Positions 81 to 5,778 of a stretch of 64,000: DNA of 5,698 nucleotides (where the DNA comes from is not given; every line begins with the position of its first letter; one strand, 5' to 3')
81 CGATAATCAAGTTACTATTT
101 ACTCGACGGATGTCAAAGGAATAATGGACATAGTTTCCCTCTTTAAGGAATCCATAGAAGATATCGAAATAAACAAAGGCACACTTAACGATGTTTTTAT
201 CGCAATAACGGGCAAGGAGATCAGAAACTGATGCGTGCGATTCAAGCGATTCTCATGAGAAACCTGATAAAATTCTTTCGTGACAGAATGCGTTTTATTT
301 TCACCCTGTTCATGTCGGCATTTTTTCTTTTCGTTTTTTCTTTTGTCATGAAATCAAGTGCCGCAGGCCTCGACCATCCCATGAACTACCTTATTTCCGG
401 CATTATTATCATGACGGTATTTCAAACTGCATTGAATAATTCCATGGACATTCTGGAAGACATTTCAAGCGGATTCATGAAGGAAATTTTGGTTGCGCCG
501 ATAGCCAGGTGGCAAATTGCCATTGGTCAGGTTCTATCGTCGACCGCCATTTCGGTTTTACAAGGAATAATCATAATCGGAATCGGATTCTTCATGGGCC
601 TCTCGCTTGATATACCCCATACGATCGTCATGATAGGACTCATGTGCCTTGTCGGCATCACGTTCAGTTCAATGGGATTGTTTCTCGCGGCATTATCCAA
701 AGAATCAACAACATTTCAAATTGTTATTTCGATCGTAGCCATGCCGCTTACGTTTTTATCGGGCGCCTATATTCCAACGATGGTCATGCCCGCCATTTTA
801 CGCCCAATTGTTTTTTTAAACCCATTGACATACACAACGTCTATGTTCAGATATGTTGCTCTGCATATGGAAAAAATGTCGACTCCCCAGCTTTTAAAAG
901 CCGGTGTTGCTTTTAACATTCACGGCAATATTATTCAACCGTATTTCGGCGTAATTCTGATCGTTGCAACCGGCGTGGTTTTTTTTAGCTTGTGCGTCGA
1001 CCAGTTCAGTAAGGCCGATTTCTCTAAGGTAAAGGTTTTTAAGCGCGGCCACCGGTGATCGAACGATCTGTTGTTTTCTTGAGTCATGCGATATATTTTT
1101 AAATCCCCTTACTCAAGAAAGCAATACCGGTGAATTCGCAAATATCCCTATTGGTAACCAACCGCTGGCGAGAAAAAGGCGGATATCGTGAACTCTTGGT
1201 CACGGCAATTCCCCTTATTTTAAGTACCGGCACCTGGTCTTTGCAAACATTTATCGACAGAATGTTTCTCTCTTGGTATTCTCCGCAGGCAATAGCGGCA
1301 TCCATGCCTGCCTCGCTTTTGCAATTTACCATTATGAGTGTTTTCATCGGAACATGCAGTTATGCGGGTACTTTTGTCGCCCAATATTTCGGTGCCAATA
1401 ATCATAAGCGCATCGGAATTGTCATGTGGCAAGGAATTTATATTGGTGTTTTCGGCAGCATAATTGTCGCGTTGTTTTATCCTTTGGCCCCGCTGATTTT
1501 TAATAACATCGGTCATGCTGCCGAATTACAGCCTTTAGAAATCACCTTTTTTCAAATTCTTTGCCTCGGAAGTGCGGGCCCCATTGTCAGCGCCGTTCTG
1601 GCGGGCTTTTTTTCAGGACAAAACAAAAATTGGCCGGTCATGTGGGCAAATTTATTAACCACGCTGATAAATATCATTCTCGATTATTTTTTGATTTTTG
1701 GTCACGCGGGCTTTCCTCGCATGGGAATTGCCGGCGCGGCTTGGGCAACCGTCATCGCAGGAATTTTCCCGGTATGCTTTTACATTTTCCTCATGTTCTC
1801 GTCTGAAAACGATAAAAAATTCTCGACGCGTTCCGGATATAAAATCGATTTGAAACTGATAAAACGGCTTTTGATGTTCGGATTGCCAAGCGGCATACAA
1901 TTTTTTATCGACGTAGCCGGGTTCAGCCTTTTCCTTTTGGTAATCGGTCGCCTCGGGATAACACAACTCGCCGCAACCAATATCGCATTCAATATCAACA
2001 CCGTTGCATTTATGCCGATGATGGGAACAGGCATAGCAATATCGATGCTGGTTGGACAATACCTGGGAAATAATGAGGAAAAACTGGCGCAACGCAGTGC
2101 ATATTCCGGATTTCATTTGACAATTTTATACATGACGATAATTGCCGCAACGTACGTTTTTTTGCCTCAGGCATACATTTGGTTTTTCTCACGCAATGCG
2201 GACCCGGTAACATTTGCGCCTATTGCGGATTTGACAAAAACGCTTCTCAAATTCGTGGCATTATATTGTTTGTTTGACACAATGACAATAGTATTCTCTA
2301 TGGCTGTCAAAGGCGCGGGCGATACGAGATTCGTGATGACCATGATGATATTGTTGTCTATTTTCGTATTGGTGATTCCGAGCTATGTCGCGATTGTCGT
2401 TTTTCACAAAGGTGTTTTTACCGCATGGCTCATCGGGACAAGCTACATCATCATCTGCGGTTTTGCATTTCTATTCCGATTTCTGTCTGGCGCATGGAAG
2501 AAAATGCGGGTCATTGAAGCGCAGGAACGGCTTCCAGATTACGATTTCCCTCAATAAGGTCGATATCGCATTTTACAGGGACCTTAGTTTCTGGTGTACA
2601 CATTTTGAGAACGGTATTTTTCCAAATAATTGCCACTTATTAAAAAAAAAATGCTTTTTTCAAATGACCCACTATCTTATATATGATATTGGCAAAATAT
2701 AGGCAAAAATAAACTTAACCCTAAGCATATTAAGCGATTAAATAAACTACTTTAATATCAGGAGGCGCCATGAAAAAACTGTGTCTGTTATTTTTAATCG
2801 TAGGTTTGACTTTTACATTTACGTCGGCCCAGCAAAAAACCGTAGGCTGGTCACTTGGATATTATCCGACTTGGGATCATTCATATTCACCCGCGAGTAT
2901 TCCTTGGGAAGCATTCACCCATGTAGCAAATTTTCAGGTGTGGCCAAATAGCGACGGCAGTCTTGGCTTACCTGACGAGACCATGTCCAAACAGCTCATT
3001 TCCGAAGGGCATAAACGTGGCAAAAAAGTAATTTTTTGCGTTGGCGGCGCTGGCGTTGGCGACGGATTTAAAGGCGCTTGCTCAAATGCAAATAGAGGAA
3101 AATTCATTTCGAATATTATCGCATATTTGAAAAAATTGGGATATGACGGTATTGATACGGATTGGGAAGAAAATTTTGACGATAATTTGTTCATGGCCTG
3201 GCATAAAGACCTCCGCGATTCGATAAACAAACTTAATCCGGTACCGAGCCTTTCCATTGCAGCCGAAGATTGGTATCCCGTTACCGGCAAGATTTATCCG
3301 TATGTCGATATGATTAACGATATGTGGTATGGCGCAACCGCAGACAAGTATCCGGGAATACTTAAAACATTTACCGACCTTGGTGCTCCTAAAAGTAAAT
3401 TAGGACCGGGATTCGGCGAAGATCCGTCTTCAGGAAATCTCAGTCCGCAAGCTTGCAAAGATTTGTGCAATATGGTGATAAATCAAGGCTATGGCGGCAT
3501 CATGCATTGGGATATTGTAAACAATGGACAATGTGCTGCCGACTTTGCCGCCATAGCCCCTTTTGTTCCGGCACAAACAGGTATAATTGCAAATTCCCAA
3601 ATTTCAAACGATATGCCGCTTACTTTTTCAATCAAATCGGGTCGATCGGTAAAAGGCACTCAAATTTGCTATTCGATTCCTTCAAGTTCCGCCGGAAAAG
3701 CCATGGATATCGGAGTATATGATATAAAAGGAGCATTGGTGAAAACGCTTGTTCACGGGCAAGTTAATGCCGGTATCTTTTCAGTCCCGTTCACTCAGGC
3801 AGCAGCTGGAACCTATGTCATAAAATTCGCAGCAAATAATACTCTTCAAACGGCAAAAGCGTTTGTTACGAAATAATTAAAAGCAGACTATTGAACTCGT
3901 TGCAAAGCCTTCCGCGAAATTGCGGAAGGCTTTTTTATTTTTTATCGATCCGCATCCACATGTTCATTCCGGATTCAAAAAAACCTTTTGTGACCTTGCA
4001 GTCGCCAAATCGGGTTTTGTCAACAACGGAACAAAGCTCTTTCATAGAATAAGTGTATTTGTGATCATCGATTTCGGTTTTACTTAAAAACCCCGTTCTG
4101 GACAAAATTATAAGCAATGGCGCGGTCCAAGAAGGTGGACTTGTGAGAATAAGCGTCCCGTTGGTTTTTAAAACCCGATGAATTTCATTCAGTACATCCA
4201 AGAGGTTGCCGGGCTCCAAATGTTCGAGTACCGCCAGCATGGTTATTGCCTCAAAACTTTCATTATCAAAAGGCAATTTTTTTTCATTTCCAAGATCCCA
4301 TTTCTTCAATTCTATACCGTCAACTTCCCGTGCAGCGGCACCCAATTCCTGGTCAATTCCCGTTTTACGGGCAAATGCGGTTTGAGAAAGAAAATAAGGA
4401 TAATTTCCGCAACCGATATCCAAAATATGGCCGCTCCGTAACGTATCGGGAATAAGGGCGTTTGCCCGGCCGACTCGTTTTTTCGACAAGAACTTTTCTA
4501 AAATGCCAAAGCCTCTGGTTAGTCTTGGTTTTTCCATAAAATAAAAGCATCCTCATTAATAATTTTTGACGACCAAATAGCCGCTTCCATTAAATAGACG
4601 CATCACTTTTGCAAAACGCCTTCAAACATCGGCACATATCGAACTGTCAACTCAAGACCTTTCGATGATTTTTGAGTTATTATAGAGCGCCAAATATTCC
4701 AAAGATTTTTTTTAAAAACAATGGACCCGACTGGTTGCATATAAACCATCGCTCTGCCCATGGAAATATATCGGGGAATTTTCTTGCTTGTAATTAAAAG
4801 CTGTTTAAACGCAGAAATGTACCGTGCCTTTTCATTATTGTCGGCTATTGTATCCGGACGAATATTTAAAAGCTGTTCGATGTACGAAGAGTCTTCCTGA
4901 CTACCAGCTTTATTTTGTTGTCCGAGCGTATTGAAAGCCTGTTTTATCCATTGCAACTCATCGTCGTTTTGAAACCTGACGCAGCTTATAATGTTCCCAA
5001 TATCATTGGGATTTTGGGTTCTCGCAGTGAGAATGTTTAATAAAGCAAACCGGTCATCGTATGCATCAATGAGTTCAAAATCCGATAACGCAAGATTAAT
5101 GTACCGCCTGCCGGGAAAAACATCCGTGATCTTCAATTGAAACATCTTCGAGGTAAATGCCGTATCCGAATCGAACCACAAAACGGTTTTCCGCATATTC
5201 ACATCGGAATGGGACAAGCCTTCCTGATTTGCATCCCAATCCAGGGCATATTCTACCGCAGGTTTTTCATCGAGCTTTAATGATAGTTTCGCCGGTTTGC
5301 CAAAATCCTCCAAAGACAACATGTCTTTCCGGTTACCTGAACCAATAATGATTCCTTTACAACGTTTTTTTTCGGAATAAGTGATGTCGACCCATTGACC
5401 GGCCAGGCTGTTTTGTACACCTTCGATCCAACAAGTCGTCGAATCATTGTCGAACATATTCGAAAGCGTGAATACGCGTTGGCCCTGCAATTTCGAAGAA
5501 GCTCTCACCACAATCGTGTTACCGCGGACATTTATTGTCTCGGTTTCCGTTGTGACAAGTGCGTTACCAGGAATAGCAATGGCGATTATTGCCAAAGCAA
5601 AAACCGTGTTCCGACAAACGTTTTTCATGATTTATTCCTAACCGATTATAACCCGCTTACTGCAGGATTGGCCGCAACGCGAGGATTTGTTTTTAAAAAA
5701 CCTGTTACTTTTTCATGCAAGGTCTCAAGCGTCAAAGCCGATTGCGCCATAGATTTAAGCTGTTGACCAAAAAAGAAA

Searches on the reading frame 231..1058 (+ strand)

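Call 74: search_protein_families(library=pfam, proteins=[window:231-1058:+], max_evalue=0.00001)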
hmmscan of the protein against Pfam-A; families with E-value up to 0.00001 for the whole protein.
window:231-1058:+ (275 aa): 2 families
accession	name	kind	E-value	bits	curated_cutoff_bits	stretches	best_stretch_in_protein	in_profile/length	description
PF01061.29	ABC2_membrane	-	8.7e-31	107.5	26.9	1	3-209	2-209/211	ABC-2 type transporter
PF12698.13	ABC2_membrane_3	-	1.1e-15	58.1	31.6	1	52-252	162-342/347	ABC-2 family transporter protein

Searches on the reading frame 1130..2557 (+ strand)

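Call 74: search_protein_families(library=pfam, proteins=[window:1130-2557:+], max_evalue=0.00001)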
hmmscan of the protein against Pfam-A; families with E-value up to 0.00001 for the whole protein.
window:1130-2557:+ (475 aa): 1 family
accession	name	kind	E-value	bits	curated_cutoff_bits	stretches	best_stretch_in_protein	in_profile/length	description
PF01554.23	MatE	-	1.7e-42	145.3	24.9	2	253-415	1-156/161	MatE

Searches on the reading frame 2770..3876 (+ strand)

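Call 74: search_protein_families(library=pfam, proteins=[window:2770-3876:+], max_evalue=0.00001)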
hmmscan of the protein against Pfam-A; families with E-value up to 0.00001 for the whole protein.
window:2770-3876:+ (368 aa): 1 family
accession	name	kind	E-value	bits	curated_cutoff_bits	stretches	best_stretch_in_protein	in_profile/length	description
PF00704.34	Glyco_hydro_18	-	5e-17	63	29.6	1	29-189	3-183/317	Glycosyl hydrolases family 18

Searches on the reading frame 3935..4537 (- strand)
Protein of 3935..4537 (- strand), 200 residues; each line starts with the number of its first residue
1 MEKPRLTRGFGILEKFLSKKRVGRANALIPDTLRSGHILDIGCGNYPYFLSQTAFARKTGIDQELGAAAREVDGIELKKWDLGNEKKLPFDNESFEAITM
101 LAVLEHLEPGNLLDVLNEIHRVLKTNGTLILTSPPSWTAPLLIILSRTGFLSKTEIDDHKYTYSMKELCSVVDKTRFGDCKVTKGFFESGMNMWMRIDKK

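Call 74: search_protein_families(library=pfam, proteins=[window:3935-4537:-], max_evalue=0.00001)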
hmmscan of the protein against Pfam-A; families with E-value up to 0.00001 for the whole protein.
window:3935-4537:- (200 aa): 4 families
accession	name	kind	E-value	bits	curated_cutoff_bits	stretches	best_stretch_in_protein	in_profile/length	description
PF08241.18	Methyltransf_11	-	4.4e-12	46.9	21.2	1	39-131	1-95/95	Methyltransferase domain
PF13649.12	Methyltransf_25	-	2e-09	38.5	27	1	38-127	1-97/97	Methyltransferase domain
PF13489.12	Methyltransf_23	-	6.9e-08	32.8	27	1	28-137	16-123/164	Methyltransferase domain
PF08242.18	Methyltransf_12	-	2.2e-07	32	30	1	39-129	1-98/98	Methyltransferase domain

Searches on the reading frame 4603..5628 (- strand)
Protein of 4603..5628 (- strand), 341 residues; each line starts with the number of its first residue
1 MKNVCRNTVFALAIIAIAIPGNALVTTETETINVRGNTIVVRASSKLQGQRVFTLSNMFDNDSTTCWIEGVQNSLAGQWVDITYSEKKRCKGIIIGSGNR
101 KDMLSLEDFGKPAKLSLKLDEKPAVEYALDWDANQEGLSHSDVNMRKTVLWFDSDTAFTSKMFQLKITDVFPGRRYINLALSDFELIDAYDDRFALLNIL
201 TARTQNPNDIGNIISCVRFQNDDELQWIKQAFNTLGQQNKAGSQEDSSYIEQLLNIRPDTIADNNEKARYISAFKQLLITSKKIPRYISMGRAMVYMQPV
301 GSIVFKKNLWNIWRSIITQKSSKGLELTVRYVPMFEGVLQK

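Call 74: search_protein_families(library=pfam, proteins=[window:4603-5628:-], max_evalue=0.00001)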
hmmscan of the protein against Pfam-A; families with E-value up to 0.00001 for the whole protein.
window:4603-5628:- (341 aa): 1 family
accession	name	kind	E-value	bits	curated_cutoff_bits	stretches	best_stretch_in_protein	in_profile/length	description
PF25302.1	NADase_transloc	-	5.1e-12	46.6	27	1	37-184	6-143/146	NAD glycohydrolase translocation F5/8 type C domain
